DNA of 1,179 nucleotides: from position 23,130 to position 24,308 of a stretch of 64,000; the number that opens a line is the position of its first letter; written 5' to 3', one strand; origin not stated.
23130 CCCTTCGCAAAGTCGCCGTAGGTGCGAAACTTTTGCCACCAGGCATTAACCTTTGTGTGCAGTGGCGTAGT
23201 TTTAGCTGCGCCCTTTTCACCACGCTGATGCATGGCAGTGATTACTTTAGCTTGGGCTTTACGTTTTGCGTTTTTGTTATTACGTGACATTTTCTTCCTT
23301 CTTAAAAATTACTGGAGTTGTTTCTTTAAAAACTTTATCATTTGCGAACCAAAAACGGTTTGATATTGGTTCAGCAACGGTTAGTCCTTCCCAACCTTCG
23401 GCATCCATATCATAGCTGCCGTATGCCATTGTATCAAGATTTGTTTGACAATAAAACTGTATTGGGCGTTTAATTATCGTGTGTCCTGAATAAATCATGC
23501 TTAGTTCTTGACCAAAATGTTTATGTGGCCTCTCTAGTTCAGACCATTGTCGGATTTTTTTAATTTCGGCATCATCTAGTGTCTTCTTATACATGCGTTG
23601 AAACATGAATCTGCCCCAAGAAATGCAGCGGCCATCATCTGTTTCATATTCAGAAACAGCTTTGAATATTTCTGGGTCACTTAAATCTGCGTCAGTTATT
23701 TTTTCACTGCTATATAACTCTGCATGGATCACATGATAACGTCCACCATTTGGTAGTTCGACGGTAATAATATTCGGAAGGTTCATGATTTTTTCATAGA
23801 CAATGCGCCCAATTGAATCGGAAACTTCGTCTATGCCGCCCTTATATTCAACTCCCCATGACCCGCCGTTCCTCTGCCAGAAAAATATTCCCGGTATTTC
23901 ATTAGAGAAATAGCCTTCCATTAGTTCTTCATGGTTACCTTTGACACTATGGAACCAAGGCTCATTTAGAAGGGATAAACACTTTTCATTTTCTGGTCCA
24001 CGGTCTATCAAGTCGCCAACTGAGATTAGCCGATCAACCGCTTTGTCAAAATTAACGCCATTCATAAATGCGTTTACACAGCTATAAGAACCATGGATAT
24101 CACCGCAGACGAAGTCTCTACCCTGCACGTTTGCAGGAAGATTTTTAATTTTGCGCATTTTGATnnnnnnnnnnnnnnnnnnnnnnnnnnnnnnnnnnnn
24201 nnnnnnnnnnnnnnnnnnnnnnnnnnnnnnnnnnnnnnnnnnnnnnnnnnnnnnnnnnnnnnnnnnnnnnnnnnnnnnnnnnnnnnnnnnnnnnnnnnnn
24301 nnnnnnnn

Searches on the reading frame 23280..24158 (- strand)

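Call 77: search_protein_families(library=phrogs, proteins=[window:23280-24158:-], max_evalue=0.00001)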
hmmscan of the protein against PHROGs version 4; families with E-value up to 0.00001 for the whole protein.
window:23280-24158:- (292 aa): 4 families
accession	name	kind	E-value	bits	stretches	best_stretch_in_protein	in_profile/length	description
phrog_246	-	other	8.5e-43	148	1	1-251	164-377/417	NinI-like serine-threonine phosphatase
phrog_9096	-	unknown function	3e-21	77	1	16-131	16-126/157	-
phrog_20114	-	other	3.3e-11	44.7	1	16-80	6-73/131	phosphoesterase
phrog_8238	-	DNA, RNA and nucleotide metabolism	6e-07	28.9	1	16-86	175-250/737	RNA ligase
